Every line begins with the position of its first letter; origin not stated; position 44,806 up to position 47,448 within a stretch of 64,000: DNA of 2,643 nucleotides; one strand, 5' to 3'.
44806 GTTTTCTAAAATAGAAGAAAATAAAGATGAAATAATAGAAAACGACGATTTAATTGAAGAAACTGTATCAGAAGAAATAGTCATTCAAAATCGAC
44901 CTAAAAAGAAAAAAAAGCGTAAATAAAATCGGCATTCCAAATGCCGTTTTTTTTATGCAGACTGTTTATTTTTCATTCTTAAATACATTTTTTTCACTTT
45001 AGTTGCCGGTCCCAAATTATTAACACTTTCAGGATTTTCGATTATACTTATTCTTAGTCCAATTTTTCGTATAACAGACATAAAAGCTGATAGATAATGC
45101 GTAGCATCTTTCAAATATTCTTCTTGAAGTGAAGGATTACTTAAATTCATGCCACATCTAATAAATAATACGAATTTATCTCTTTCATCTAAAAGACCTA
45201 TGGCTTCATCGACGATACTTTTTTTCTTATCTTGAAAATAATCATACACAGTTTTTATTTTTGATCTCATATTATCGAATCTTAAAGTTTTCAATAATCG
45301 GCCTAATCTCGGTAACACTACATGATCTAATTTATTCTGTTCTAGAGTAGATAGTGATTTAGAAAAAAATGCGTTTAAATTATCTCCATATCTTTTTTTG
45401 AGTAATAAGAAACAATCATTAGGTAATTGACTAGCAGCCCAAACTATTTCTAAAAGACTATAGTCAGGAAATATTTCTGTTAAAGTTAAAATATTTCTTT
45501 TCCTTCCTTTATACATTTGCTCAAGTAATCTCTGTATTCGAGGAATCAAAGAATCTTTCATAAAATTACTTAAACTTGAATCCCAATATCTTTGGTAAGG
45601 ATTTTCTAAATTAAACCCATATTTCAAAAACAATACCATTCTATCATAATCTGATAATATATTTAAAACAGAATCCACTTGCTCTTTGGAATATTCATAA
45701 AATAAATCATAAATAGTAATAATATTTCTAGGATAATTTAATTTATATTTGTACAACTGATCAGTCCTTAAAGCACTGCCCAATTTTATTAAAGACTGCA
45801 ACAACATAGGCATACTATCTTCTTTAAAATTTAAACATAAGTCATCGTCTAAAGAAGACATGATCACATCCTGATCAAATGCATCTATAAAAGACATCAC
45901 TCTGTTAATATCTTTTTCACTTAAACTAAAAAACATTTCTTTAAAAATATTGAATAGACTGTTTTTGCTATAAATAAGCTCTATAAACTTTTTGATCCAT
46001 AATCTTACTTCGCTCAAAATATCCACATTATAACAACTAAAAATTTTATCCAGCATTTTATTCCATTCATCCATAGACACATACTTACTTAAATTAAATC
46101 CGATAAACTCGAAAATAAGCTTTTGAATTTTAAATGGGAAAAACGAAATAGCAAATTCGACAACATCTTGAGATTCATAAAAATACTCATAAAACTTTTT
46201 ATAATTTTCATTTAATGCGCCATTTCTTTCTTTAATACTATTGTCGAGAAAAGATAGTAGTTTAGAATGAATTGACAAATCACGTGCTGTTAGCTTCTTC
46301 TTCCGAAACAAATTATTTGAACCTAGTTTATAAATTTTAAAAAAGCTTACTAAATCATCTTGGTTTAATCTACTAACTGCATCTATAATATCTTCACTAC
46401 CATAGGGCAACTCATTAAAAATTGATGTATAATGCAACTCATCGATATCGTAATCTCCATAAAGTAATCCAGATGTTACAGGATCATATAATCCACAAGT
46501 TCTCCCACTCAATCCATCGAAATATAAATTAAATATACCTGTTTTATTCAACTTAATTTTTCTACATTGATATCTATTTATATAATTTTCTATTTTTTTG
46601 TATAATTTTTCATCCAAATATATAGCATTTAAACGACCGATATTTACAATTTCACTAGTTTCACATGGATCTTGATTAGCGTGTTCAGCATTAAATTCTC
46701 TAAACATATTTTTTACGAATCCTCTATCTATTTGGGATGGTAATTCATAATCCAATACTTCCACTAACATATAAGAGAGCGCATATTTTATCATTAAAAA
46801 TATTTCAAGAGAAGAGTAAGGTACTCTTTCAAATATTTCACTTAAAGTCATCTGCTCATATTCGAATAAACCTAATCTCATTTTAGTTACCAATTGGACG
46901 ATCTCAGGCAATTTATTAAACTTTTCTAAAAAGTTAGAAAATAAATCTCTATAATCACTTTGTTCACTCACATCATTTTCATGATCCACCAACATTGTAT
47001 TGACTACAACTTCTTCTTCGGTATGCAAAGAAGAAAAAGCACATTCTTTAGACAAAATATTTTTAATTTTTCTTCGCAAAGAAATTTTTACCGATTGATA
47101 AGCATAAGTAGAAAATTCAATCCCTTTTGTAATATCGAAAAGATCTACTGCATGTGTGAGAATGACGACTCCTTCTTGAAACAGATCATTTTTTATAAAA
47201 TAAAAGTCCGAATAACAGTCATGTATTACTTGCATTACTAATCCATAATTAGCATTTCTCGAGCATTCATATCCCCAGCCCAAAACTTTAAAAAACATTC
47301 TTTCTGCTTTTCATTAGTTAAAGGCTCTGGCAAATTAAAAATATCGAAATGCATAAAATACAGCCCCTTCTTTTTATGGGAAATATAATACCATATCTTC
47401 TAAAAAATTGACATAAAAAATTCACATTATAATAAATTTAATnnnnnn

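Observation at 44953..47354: Roughly 800-aa sigma-factor-like protein with a C-terminal array of six degenerate region-4-like repeats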

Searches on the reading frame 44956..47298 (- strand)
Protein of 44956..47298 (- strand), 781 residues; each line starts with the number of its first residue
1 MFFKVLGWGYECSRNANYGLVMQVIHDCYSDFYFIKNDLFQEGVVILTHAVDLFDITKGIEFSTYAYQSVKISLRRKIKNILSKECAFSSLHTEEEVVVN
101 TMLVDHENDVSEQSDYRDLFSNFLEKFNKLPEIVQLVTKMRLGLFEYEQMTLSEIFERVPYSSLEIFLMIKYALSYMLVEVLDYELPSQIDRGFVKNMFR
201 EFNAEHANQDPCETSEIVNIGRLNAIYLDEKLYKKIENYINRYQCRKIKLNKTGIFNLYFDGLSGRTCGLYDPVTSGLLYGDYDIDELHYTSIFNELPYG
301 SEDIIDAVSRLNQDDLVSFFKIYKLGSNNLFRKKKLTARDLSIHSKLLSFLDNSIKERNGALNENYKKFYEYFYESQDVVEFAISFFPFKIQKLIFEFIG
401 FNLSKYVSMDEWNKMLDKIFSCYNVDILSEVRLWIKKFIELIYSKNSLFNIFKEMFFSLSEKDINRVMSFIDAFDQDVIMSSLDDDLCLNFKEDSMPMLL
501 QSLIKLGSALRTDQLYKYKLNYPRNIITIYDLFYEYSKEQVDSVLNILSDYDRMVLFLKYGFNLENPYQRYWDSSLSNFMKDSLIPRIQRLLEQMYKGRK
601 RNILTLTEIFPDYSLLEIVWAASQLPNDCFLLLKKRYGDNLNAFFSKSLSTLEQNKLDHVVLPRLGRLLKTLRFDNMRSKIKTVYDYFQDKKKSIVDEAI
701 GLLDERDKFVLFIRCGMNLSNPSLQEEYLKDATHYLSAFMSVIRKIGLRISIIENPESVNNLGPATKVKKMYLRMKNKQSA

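Call 77: search_protein_families(library=phrogs, proteins=[window:44956-47298:-], max_evalue=0.001)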
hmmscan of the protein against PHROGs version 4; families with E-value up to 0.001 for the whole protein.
window:44956-47298:- (781 aa): 1 family
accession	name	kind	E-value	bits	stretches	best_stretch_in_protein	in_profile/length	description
phrog_351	-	transcription regulation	1.2e-12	48.2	1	16-155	511-700/928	RNA polymerase sigma factor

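Call 78: search_protein_families(library=padloc, proteins=[window:44956-47298:-], max_evalue=0.001)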
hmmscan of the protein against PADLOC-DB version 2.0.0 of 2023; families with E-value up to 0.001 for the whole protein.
window:44956-47298:- (781 aa): 1 family
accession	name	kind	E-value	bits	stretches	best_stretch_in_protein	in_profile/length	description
PDLC02203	MzaA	-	0.00013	18.4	1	16-78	437-498/683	-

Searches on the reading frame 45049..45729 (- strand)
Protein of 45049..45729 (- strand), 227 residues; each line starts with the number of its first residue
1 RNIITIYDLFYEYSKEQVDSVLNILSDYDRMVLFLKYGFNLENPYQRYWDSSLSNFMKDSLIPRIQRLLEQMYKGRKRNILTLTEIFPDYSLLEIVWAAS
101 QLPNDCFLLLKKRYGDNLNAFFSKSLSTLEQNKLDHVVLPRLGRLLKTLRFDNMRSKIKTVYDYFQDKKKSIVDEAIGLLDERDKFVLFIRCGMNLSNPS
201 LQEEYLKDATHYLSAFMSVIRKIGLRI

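Call 56: predict_structure(alignment_id=A3)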
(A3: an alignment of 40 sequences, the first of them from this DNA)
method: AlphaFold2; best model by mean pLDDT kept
length: 227 residues; sequences in the alignment: 40
mean_pLDDT: 88.9   pTM: 0.49
mean pLDDT of the five models: 88.9, 88.6, 87.3, 86.7, 86.4
residues with pLDDT >= 90: 152; 70-90: 54; 50-70: 21; < 50: 0
segments of 3 or more residues with pLDDT < 50: none
pLDDT, mean of each block of 10 residues (from residue 1): 90 92 95 92 82 95 96 69 93 91 96 88 84 97 92 67 96 97 93 85 67 92 97
secondary structure, 60 per line:
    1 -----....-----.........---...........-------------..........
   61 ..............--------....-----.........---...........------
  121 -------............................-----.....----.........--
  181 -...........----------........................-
elements in order: H6-9 H15-23 H27-37 H51-74 H83-86 H92-100 H104-114 H128-155 H161-165 H170-178 H182-192 H203-226

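Call 59: fold_search(model_id=the predicted structure, library=pdb)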
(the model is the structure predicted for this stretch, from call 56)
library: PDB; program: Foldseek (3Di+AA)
matches with E <= 10: 55; with E <= 0.001: 0
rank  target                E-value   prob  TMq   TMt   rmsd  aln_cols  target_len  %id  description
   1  1rp3_G                2.3e+00  0.08  0.18  0.19  21.9       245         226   12  Cocrystal structure of the flagellar sigma/anti-sigma complex, Sigma-28/FlgM (released 2004-04-06)
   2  9a50_A                2.3e+00  0.08  0.19  0.17  19.6       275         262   12  Integrative model of RPSB-RPOC by crosslinking MS and deep learning (released 2024-09-18)
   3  7lq4_A                2.6e+00  0.12  0.23  0.26  17.9       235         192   14  Rr (RsiG)2-(c-di-GMP)2-WhiG complex (released 2021-07-14)
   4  8x6g_H                2.6e+00  0.07  0.19  0.17  18.8       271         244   13  Cryo-EM structure of Staphylococcus aureus sigB-dependent RNAP-promoter open complex (released 2024-06-05)
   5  2d4c_B                3.2e+00  0.02  0.10  0.10  30.1       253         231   13  Crystal structure of the endophilin BAR domain mutant (released 2006-07-11)
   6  3wod_F                3.6e+00  0.11  0.28  0.25  13.8       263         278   11  RNA polymerase-gp39 complex (released 2014-03-12)
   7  8xo1_A                3.6e+00  0.04  0.16  0.11  21.3       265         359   12  Human KCNQ2-CaM in complex with QO-83 (released 2025-01-01)
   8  1or7_A                3.7e+00  0.10  0.20  0.24  20.0       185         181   14  Crystal Structure of Escherichia coli sigmaE with the Cytoplasmic Domain of its Anti-sigma RseA (released 2003-04-15)
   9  1rp3_A                3.7e+00  0.06  0.19  0.19  23.0       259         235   11  Cocrystal structure of the flagellar sigma/anti-sigma complex, Sigma-28/FlgM (released 2004-04-06)
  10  4oq5_A                3.7e+00  0.04  0.11  0.15  17.4       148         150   16  Crystal Structure of Human MCL-1 Bound to Inhibitor 4-(4-methylnaphthalen-1-yl)-2-{[(4-phenoxyphenyl)sulfonyl]amino}be (released 2014-03-12)
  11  6kqg_F                3.9e+00  0.06  0.20  0.14  18.3       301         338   13  Thermus thermophilus initial transcription complex comprising sigma A and 5'-OH RNA of 6 nt (released 2020-03-11)
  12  1sc5_A                4.5e+00  0.05  0.19  0.19  22.4       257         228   10  Sigma-28(FliA)/FlgM complex (released 2004-04-06)
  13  8x62_B                4.5e+00  0.03  0.12  0.17  19.9       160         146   14  crystal structure of human Mcl-1 kinase domain in complex with RM1 (released 2025-05-21)
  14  2kbw_MODEL_1_A        4.8e+00  0.04  0.13  0.17  17.9       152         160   16  Solution Structure of human Mcl-1 complexed with human Bid_BH3 peptide (released 2009-12-15)
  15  9dvt_G                5.0e+00  0.10  0.15  0.33   8.1        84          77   18  Cryo-EM structure of RpaA bound to PkaiBC DNA and the CTD of the alpha subunit of RNAP from the cyanobacterium Synecho (released 2025-10-15)
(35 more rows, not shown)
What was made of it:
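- Tried and rejected: The three-module model found nothing significant in the PDB because the inter-module geometry is undefined (call 59).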
